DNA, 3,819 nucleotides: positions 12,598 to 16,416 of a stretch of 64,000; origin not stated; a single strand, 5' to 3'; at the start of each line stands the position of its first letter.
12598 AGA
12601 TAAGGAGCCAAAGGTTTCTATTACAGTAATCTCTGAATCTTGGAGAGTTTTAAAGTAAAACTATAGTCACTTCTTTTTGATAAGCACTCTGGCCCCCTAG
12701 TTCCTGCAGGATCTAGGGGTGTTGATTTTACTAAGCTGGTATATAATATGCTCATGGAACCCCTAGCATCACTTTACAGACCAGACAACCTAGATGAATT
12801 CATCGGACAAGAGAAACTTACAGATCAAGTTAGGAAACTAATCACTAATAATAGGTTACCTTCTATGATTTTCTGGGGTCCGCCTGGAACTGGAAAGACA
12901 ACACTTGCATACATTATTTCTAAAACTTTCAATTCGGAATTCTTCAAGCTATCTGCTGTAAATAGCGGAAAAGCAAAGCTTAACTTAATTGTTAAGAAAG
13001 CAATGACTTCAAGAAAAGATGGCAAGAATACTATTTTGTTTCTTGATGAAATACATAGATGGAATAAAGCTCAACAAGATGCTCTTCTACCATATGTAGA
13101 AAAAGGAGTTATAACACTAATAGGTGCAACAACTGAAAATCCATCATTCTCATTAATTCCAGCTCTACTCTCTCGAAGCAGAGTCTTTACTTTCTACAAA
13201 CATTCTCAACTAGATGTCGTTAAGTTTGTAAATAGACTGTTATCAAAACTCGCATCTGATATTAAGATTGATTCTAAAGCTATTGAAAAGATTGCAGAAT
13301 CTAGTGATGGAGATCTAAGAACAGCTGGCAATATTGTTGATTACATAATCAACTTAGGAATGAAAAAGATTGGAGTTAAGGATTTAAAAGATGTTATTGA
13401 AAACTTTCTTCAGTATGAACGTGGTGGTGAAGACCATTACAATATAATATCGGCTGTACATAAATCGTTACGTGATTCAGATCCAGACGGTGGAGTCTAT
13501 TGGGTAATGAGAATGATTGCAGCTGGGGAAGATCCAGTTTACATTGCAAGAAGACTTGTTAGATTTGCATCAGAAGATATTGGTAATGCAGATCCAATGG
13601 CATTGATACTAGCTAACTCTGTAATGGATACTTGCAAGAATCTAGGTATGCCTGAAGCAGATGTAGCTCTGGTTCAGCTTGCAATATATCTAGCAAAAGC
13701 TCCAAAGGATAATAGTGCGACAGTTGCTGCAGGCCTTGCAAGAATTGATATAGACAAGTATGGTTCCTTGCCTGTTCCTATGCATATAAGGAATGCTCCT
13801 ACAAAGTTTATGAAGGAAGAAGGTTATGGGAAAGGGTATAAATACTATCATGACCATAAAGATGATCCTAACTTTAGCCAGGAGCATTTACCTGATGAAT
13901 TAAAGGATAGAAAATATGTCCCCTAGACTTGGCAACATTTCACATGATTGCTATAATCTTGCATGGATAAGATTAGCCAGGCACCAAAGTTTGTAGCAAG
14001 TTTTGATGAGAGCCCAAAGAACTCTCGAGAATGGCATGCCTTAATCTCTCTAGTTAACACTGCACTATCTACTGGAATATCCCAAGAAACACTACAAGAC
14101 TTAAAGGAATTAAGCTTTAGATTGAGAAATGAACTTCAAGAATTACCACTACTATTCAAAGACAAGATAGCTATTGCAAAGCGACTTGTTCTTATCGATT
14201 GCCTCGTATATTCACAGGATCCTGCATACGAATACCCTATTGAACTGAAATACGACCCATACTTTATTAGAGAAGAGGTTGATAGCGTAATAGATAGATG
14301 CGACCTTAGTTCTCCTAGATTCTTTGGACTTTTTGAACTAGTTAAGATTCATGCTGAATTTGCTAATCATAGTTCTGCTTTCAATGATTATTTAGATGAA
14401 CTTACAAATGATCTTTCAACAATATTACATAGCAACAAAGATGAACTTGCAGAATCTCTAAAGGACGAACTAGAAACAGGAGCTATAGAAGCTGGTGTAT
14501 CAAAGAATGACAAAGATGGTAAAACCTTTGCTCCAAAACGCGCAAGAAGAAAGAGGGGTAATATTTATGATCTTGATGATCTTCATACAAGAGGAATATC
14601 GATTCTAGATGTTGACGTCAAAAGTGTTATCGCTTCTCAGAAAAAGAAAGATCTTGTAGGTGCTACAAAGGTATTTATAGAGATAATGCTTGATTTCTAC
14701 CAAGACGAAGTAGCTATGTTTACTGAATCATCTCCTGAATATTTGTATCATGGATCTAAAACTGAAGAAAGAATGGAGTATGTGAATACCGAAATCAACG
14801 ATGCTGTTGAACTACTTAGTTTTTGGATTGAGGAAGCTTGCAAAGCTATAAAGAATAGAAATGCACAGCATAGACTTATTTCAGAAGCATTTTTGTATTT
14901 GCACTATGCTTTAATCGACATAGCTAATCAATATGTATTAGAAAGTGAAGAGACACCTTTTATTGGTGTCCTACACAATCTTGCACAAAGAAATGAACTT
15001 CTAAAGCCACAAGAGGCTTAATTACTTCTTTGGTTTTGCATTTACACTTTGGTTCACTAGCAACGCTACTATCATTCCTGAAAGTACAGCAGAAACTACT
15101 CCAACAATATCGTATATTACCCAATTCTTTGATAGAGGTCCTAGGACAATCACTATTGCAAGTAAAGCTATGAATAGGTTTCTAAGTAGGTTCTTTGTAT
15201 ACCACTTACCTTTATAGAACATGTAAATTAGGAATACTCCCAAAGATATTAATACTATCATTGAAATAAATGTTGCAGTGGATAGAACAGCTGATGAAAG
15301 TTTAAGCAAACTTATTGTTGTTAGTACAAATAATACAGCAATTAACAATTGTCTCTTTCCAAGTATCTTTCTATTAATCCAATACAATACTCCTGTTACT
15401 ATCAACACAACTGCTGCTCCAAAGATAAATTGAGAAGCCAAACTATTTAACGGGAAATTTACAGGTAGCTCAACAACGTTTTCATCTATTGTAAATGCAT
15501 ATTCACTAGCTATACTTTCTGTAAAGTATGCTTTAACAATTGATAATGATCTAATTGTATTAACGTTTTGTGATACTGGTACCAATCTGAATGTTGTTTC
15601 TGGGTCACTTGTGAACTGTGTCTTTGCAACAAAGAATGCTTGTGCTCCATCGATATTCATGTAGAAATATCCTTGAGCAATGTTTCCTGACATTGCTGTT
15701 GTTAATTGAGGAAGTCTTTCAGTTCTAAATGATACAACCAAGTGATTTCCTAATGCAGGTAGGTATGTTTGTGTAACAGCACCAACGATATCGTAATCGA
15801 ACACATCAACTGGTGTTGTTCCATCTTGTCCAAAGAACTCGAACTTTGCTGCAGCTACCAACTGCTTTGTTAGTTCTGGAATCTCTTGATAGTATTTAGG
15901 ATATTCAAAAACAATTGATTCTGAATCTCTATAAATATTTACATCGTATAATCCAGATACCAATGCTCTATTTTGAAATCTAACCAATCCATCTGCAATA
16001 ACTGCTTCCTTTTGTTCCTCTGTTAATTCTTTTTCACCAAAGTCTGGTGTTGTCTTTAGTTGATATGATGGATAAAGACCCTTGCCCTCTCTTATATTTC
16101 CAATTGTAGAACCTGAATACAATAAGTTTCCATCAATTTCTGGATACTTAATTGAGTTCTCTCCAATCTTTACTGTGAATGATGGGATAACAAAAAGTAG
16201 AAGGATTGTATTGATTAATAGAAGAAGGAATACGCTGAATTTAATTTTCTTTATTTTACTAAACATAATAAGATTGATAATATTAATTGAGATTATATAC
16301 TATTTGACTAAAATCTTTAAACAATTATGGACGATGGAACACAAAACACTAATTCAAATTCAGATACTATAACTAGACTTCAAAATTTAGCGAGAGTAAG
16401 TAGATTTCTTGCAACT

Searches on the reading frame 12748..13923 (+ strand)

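Call 16: search_protein_families(library=pfam, proteins=[window:12748-13923:+], max_evalue=0.01)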
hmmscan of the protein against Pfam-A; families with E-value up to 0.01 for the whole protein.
window:12748-13923:+ (392 aa): 16 families
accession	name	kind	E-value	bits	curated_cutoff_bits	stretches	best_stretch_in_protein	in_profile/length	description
PF12002.13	MgsA_C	-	5.6e-54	182.9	27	1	244-390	2-147/167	MgsA AAA+ ATPase C terminal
PF00004.35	AAA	-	1.3e-16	61.6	21.2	1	40-146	1-123/131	ATPase family associated with various cellular activities (AAA)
PF16193.11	AAA_assoc_2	-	2.4e-15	57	34.3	1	171-242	4-81/81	AAA C-terminal domain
PF05496.18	RuvB_N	-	4.7e-15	56.1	27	1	11-125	2-116/159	Holliday junction DNA helicase RuvB P-loop domain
PF00158.32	Sigma54_activat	-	3.7e-07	30.4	20.2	1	23-131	10-131/168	Sigma-54 interaction domain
PF07728.20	AAA_5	-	4.2e-07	30.5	22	1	40-128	2-101/139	AAA domain (dynein-related subfamily)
PF13173.12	AAA_14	-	7.8e-06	26.4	27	1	40-110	5-79/129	AAA domain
PF13191.12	AAA_16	-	2.3e-05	25.4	32.6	0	18-59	2-46/167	AAA ATPase domain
PF01078.27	Mg_chelatase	-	4.9e-05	23.3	20.3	0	39-59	24-44/207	Magnesium chelatase, subunit ChlI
PF04851.21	ResIII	-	0.00018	21.9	22.5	0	21-64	8-50/164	Type III restriction enzyme, res subunit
PF05673.19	DUF815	-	0.00078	19.1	23.8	1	21-102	37-116/249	Protein of unknown function (DUF815)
PF21960.2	RCF1-5-like_lid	-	0.00087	19.7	27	1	172-193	12-34/43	RCF1/5-like, AAA+ ATPase lid domain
PF14532.12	Sigma54_activ_2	-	0.0011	19.6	25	1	24-120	10-96/138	Sigma-54 interaction domain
PF07724.20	AAA_2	-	0.0019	18.7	27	1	39-123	5-105/166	AAA domain (Cdc48 subfamily)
PF20720.3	nSTAND3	-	0.002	18.3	27.2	1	39-76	19-56/155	Novel STAND NTPase 3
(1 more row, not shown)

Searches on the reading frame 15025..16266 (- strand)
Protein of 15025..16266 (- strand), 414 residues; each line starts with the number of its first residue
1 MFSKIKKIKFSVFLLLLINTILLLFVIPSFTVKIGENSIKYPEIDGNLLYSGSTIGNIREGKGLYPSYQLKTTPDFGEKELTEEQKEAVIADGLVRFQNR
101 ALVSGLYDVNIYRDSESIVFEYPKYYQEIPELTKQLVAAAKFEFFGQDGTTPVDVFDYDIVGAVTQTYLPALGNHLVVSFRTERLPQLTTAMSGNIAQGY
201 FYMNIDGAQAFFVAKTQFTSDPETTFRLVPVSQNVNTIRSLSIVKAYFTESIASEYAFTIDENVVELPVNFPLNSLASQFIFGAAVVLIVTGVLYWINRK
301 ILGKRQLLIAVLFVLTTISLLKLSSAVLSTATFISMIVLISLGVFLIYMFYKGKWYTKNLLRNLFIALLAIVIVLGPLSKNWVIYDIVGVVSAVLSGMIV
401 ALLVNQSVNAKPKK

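Call 16: search_protein_families(library=pfam, proteins=[window:15025-16266:-], max_evalue=0.01)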
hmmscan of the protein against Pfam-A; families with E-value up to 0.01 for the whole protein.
window:15025-16266:- (414 aa): 0 families

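Call 71: search_solved_structures(query=window:15025-16266:-, max_evalue=10)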
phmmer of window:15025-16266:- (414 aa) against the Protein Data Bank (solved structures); distinct sequences matched with E-value up to 10: 1.
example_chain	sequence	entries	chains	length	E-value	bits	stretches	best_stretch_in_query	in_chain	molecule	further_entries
9she_A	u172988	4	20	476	1.1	11.5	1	279-350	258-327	Gamma-aminobutyric acid receptor subunit beta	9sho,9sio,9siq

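Call 75: search_protein_families(library=pfam, alignment_id=A7, max_evalue=1)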
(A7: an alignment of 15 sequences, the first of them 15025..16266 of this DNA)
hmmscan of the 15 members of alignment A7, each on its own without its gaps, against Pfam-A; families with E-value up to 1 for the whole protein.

A. member 1, window:15025-16266:- (414 aa): 0 families

B. families by the number of members that match (of 15 scanned): 8 families
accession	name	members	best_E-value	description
PF00662.26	Proton_antipo_N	2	0.086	NADH-Ubiquinone oxidoreductase (complex I), chain 5 N-terminus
PF01034.25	Syndecan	1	0.026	Syndecan domain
PF17166.9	DUF5126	1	0.037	Domain of unknown function (DUF5126)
PF00316.25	FBPase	1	0.14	Fructose-1-6-bisphosphatase, N-terminal domain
PF19722.4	SENP3_5_N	1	0.16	Sentrin-specific protease 3/5 N-terminal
PF02694.21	UPF0060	1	0.25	Uncharacterised BCR, YnfA/UPF0060 family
PF03074.21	GCS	1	0.38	Glutamate-cysteine ligase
PF20945.2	RMP1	1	0.48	Ribonuclease MRP protein subunit RMP1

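Call 78: search_protein_families(library=padloc, proteins=[window:15025-16266:-], max_evalue=0.01)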
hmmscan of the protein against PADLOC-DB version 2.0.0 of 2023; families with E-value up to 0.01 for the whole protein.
window:15025-16266:- (414 aa): 0 families

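Call 85: predict_structure(protein=window:15025-16266:-)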
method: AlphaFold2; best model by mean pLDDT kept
length: 414 residues; sequences in the alignment: 1
mean_pLDDT: 41.3   pTM: 0.23
mean pLDDT of the five models: 41.3, 39.9, 38.3, 37.6, 37.2
residues with pLDDT >= 90: 0; 70-90: 1; 50-70: 122; < 50: 291
segments of 3 or more residues with pLDDT < 50: 1-5, 25-81, 83-278, 280-282, 319-328, 377-380, 412-414
pLDDT, mean of each block of 10 residues (from residue 1): 48 62 47 31 29 29 29 37 44 32 31 31 39 36 31 31 30 29 32 34 33 35 34 32 26 28 31 42 54 55 55 55 45 53 59 52 62 52 54 63 62 48
secondary structure, 60 per line:
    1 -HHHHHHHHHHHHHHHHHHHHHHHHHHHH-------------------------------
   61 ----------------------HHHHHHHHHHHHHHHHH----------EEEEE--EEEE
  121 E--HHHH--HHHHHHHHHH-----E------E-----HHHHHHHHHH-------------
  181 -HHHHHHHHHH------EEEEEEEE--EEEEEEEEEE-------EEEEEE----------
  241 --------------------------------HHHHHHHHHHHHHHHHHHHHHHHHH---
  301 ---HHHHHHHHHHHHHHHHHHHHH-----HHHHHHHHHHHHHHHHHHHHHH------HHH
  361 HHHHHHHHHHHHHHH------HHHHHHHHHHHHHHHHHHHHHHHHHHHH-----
elements in order: H2-29 H83-99 E110-114 E117-121 H124-127 H130-139 H158-167 H182-191 E198-205 E208-217 E225-230 H273-297 H304-324 H330-351 H358-375 H382-409
